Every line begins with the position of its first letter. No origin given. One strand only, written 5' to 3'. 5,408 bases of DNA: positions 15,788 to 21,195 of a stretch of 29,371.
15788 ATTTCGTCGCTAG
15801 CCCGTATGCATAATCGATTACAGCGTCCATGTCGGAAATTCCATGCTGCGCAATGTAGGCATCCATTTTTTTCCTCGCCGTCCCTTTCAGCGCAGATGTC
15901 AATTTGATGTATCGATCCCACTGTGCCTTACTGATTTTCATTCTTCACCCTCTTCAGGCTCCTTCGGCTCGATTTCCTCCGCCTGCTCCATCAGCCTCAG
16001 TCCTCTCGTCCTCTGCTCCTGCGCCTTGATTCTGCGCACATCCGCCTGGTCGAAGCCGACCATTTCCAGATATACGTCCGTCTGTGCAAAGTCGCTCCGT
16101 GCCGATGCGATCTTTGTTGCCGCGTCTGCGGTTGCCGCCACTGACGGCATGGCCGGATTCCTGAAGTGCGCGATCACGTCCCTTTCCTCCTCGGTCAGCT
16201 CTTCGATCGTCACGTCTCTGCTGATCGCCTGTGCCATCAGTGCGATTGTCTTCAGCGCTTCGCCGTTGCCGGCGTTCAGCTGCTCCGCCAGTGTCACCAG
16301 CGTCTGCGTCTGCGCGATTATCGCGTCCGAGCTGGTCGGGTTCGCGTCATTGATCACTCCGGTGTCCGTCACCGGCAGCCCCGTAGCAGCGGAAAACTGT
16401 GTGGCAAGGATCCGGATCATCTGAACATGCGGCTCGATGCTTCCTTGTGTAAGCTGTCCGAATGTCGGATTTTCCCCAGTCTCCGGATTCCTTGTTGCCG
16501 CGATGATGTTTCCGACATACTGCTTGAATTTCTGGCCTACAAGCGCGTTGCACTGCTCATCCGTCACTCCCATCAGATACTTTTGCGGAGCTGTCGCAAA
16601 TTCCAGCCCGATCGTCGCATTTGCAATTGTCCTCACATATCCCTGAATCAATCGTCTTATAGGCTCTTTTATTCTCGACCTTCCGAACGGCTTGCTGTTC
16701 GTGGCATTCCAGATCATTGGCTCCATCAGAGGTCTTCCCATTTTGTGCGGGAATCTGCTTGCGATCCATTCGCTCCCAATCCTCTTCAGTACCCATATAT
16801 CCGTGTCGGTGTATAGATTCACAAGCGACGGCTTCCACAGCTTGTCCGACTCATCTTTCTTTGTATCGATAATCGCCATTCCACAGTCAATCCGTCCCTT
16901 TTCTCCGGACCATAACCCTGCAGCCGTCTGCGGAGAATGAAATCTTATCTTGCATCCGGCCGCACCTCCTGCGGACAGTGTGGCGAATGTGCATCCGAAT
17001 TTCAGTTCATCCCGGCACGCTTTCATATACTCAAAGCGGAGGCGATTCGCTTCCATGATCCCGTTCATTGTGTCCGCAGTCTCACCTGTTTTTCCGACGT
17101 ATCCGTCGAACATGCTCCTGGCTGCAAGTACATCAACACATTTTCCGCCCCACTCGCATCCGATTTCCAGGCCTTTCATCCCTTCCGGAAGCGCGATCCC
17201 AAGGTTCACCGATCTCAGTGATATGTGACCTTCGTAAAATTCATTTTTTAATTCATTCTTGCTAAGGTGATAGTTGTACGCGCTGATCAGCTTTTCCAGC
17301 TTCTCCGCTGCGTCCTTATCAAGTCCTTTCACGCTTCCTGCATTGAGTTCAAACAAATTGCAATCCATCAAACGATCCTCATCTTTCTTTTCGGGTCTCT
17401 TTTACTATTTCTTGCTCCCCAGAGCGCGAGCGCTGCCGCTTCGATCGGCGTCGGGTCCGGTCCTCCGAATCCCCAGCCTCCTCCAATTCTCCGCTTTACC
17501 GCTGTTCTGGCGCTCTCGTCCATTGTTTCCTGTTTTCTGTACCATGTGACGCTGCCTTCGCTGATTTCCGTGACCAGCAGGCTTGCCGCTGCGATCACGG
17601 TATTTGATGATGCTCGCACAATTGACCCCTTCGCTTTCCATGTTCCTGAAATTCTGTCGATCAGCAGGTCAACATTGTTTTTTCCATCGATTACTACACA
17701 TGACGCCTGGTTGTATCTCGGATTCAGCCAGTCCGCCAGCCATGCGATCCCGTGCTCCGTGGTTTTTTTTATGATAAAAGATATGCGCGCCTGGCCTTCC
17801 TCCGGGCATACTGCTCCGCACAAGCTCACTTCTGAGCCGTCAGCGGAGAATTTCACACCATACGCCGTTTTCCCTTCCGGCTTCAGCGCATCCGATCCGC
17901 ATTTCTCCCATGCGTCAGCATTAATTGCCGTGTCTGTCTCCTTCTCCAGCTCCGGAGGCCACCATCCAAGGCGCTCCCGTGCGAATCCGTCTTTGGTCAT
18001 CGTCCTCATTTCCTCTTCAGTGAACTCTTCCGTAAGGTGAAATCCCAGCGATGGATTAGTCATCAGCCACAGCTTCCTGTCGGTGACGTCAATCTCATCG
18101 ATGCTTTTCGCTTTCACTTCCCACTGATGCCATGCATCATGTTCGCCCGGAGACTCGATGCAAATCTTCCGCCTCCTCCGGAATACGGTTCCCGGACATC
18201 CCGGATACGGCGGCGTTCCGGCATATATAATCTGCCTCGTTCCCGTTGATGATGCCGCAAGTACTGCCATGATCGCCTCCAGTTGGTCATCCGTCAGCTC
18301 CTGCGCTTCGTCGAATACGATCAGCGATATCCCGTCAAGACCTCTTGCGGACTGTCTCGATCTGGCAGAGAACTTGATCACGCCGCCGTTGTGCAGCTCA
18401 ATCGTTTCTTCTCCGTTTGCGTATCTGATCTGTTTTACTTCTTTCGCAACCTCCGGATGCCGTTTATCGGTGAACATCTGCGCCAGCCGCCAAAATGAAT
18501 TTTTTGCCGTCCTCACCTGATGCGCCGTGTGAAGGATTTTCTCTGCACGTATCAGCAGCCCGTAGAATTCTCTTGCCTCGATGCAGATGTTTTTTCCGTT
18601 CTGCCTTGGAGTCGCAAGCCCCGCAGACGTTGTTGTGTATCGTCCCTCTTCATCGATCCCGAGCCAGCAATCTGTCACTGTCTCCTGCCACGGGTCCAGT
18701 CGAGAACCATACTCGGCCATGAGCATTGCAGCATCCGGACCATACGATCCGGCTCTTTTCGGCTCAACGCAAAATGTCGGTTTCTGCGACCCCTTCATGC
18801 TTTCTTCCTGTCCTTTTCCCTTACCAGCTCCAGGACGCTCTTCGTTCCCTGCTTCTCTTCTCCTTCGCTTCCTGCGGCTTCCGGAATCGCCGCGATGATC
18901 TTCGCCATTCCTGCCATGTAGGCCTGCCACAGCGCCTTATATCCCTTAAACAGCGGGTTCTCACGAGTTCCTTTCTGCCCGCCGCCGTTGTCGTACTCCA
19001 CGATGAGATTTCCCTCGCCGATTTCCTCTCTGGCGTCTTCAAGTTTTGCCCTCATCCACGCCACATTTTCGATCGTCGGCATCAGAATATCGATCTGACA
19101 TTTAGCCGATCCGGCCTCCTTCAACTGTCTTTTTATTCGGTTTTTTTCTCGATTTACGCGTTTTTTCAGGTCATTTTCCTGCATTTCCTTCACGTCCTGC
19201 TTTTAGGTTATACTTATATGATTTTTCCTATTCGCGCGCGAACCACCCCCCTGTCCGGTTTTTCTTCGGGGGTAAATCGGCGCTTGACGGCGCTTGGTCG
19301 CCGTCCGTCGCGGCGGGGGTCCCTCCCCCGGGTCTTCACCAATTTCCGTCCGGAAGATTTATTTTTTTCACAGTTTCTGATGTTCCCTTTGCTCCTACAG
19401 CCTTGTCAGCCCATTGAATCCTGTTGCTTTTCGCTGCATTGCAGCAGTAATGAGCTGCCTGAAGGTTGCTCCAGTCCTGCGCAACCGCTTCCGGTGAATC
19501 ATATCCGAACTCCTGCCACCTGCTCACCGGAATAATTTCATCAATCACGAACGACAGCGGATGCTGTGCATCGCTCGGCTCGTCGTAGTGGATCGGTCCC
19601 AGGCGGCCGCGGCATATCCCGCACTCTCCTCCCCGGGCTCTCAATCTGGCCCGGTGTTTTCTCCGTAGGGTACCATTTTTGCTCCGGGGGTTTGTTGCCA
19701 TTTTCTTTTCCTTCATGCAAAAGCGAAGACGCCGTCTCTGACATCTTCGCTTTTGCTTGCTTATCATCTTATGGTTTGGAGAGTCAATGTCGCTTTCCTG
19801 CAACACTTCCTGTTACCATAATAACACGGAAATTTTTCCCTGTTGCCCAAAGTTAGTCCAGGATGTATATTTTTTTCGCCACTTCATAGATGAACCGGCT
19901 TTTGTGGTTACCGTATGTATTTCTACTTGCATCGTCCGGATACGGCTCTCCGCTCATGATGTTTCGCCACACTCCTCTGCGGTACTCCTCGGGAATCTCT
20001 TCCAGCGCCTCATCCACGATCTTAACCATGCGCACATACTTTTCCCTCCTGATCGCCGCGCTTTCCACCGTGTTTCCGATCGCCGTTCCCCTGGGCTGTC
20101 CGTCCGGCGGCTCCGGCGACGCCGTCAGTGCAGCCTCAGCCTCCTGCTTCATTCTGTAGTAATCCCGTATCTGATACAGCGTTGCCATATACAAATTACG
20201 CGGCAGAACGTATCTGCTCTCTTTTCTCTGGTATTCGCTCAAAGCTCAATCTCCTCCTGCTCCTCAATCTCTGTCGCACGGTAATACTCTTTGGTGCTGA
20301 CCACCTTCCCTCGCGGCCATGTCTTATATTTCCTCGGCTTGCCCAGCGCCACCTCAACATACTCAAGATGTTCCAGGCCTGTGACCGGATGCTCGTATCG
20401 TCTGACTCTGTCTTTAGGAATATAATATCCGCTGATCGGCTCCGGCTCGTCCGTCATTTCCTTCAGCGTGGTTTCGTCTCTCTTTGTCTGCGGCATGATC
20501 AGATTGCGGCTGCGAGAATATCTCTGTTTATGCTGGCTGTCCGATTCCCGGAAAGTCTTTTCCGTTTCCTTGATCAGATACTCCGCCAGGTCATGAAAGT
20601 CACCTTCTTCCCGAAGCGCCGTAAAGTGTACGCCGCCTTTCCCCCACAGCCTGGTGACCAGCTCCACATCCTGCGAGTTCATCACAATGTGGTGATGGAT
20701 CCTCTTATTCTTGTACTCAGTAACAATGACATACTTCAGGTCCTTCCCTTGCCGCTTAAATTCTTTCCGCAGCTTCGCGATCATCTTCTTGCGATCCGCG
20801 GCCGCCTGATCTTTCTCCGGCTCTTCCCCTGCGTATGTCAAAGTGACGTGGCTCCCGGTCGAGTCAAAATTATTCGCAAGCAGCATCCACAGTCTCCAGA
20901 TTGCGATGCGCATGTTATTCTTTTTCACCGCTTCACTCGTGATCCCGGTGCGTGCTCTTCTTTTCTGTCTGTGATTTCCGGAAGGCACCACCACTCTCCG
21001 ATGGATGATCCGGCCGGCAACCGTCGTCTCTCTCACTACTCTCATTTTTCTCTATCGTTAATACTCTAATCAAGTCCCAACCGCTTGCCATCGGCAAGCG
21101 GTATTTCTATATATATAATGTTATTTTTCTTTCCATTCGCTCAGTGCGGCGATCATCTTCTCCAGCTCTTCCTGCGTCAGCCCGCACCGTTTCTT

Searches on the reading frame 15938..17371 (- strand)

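Call 43: search_protein_families(library=pfam, proteins=[window:15938-17371:-], max_evalue=0.001)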
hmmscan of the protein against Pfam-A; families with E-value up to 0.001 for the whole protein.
window:15938-17371:- (477 aa): 1 family
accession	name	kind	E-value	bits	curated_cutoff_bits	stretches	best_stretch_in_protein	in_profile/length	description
PF05133.19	SPP1_portal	-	1.2e-08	34.8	25.5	1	93-455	68-413/416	Phage portal protein, SPP1 Gp6-like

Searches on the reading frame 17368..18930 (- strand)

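Call 43: search_protein_families(library=pfam, proteins=[window:17368-18930:-], max_evalue=0.001)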
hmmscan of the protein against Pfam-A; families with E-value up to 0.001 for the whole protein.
window:17368-18930:- (520 aa): 3 families
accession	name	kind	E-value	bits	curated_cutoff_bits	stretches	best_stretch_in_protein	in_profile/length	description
PF03237.21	Terminase_6N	-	0.00018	21.7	22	1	160-241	53-136/215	Terminase large subunit, T4likevirus-type, N-terminal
PF13358.12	DDE_3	-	0.00023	21.5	28.6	1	347-417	18-88/146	DDE superfamily endonuclease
PF13401.12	AAA_22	-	0.00024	21.9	27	0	189-240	73-124/130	AAA domain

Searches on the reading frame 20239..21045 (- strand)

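Call 43: search_protein_families(library=pfam, proteins=[window:20239-21045:-], max_evalue=0.001)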
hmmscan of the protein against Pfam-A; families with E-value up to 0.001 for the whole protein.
window:20239-21045:- (268 aa): 1 family
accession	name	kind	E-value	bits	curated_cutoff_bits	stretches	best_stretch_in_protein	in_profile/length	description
PF23343.2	REP_ORF2-G2P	-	8.6e-16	58.5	27.8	1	66-164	3-98/99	Replication-associated protein ORF2/G2P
